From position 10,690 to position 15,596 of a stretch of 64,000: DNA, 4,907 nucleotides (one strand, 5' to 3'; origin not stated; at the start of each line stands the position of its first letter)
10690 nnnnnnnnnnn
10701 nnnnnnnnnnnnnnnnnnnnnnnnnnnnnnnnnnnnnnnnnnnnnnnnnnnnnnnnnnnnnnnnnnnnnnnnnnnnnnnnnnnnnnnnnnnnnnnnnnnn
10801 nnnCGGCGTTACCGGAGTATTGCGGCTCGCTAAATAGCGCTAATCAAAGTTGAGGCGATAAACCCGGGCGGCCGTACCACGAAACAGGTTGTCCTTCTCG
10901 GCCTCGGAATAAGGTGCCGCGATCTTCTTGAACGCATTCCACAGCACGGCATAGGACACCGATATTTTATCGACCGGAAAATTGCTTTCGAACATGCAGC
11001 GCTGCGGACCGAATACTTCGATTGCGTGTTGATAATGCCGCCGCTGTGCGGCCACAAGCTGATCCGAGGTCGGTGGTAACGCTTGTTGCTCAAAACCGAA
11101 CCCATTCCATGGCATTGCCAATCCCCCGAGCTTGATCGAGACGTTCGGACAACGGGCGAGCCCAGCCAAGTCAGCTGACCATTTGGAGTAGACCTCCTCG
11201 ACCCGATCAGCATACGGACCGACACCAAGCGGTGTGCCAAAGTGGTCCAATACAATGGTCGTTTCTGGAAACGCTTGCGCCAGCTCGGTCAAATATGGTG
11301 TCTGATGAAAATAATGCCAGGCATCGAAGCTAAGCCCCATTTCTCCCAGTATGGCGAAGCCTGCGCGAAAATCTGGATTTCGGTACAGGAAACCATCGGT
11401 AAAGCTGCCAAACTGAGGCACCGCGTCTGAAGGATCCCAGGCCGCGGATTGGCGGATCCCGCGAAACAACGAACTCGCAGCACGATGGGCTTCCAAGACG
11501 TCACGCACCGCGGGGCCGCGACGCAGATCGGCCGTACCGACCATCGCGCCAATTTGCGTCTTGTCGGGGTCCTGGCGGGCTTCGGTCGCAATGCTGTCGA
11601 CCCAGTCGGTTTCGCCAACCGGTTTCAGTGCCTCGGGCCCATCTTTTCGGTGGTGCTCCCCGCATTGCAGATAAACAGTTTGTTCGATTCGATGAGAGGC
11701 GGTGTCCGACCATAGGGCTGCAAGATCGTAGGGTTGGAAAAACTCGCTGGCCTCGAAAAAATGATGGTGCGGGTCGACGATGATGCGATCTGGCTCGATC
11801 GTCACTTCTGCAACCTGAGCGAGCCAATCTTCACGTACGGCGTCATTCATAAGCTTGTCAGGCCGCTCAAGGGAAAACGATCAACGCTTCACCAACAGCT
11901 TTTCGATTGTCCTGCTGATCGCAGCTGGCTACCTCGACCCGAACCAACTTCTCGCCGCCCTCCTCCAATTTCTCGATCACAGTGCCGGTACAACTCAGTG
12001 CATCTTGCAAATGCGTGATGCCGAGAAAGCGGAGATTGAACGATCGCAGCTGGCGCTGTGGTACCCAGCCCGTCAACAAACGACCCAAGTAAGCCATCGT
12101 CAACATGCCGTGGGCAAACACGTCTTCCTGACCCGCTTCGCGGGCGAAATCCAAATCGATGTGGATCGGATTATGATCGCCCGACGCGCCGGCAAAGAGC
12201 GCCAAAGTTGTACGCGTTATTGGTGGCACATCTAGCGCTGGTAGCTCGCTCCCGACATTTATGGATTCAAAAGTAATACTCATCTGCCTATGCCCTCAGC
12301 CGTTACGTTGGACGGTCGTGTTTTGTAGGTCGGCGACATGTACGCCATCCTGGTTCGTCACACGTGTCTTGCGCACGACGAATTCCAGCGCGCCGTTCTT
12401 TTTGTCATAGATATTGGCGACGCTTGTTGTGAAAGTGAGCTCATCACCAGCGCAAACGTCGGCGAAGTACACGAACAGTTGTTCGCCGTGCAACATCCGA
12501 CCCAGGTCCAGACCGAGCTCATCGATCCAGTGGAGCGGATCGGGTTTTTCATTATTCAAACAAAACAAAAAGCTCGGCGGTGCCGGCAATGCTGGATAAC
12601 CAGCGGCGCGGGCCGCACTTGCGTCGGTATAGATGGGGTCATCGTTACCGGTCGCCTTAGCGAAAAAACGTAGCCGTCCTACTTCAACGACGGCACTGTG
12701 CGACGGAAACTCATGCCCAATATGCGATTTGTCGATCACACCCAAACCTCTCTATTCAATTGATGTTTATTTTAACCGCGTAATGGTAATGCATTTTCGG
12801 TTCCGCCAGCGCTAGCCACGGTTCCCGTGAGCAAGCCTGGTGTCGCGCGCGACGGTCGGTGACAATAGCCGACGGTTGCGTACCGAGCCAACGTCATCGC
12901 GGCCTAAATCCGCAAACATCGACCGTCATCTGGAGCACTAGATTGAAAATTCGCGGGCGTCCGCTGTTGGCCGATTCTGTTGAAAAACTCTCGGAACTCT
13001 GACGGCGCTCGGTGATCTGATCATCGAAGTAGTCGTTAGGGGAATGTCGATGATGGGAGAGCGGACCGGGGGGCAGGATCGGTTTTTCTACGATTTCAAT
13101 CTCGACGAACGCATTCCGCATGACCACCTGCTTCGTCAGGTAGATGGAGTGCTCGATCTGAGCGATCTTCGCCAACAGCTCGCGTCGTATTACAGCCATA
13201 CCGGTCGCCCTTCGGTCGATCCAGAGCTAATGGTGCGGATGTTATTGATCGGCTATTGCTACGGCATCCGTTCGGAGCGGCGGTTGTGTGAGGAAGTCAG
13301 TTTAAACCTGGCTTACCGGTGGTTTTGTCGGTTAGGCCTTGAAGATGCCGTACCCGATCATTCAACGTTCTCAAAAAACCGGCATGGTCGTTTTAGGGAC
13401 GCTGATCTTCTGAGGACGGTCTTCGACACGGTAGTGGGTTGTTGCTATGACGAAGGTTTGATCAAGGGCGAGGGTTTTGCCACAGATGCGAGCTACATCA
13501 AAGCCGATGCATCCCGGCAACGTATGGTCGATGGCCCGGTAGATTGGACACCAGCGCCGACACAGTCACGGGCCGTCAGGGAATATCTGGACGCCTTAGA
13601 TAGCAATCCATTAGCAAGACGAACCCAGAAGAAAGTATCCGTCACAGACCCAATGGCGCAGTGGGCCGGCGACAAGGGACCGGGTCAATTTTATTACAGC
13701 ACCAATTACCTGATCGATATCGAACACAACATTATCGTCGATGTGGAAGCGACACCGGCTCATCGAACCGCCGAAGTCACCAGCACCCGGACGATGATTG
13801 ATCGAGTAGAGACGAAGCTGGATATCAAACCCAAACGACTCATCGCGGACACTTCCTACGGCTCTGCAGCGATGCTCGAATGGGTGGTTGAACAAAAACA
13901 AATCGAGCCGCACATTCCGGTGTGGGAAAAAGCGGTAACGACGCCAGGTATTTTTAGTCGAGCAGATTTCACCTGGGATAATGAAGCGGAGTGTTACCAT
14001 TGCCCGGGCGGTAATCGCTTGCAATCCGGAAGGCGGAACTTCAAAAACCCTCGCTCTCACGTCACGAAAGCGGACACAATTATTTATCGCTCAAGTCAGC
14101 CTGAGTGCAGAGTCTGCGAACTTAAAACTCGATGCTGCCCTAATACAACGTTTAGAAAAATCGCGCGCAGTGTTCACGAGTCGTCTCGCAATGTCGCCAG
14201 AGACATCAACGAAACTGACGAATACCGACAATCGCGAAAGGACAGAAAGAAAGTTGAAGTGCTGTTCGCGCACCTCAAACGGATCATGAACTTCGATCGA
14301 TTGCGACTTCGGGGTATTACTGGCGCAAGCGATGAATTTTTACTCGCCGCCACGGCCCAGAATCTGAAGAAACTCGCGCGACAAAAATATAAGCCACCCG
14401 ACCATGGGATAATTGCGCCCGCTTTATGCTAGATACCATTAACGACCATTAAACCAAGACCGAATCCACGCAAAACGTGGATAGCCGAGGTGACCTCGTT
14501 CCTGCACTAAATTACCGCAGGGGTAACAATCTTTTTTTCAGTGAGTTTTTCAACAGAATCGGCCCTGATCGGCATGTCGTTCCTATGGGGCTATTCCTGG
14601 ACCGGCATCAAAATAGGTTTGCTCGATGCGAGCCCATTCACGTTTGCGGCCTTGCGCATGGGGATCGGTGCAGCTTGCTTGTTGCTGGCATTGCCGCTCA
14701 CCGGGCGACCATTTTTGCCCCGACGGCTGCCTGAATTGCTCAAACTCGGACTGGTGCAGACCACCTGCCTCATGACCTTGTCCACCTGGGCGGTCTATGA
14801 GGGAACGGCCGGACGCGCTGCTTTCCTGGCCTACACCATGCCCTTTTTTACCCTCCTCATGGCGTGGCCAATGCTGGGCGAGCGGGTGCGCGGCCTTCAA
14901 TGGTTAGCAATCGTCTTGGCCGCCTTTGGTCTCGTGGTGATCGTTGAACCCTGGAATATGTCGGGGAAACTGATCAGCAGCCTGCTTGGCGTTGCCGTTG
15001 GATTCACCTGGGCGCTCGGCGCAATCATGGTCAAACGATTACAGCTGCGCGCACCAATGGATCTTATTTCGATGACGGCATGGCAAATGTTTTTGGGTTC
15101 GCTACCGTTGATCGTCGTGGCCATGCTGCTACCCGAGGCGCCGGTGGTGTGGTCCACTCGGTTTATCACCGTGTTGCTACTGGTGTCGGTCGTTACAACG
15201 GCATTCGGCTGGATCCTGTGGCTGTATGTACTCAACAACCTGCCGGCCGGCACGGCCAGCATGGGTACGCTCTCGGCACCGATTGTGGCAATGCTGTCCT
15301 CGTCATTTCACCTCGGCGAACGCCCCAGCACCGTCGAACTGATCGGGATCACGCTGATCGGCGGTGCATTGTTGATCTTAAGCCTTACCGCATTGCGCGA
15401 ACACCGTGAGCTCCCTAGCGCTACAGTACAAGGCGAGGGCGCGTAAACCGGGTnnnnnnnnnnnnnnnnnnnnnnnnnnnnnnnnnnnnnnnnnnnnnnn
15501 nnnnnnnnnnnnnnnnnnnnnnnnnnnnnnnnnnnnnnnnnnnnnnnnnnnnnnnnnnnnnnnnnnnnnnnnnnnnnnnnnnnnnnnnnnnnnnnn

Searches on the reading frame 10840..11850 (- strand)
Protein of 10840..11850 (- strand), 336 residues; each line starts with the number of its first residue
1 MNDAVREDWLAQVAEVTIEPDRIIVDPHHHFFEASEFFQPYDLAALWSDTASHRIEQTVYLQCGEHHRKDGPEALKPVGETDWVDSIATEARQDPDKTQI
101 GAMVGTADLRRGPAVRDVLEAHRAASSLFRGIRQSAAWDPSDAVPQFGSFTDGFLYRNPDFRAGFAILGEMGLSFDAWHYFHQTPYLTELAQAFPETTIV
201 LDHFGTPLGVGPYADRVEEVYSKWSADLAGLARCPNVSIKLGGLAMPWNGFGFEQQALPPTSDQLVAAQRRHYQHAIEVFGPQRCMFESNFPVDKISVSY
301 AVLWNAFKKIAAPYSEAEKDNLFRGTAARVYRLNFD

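Call 24: search_protein_families(library=pfam, proteins=[window:10840-11850:-], max_evalue=0.001)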
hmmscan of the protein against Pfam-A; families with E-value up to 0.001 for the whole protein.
window:10840-11850:- (336 aa): 1 family
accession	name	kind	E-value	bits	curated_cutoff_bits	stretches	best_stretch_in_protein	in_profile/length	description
PF04909.20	Amidohydro_2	-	3e-31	109.7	26.4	1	25-333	1-289/289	Amidohydrolase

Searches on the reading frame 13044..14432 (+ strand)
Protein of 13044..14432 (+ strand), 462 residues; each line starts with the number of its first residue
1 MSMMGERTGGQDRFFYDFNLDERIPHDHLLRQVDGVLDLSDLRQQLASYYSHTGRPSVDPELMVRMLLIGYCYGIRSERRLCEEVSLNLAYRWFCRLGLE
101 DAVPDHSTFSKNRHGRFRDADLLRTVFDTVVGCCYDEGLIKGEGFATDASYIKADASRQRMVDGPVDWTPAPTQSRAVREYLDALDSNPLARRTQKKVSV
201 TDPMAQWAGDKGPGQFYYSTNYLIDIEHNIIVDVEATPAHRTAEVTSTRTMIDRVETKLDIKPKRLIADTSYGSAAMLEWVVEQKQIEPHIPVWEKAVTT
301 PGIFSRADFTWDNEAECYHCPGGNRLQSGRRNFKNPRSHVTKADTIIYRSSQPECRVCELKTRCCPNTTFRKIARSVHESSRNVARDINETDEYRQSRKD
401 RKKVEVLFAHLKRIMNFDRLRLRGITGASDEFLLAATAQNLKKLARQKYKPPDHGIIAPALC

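Call 24: search_protein_families(library=pfam, proteins=[window:13044-14432:+], max_evalue=0.001)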
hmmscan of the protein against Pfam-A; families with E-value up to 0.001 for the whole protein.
window:13044-14432:+ (462 aa): 3 families
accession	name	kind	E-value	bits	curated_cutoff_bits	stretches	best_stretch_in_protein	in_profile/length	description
PF05598.16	DUF772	-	4e-28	97.7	23.1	1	54-130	1-74/74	Transposase domain (DUF772)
PF13751.12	DDE_Tnp_1_6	-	9.6e-16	58.6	25.1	1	320-444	2-124/125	Transposase DDE domain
PF01609.27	DDE_Tnp_1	-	5.8e-11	42.9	23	1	166-441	9-200/200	Transposase DDE domain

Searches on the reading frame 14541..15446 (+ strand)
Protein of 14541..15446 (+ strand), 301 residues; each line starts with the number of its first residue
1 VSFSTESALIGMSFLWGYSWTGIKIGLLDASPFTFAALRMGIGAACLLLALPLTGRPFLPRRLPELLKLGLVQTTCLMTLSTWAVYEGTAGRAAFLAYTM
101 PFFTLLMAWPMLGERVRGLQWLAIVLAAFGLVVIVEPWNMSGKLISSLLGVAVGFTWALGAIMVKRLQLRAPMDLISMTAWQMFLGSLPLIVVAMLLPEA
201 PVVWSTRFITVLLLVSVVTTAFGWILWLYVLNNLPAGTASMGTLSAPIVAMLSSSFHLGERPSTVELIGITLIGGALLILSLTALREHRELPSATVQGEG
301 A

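Call 25: search_protein_families(library=pfam, proteins=[window:14541-15446:+], max_evalue=0.001)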
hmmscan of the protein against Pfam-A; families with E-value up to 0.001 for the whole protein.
window:14541-15446:+ (301 aa): 1 family
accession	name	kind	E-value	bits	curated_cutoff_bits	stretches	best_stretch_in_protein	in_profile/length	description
PF00892.27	EamA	-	5e-41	140.6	28.2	2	8-135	6-134/135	EamA-like transporter family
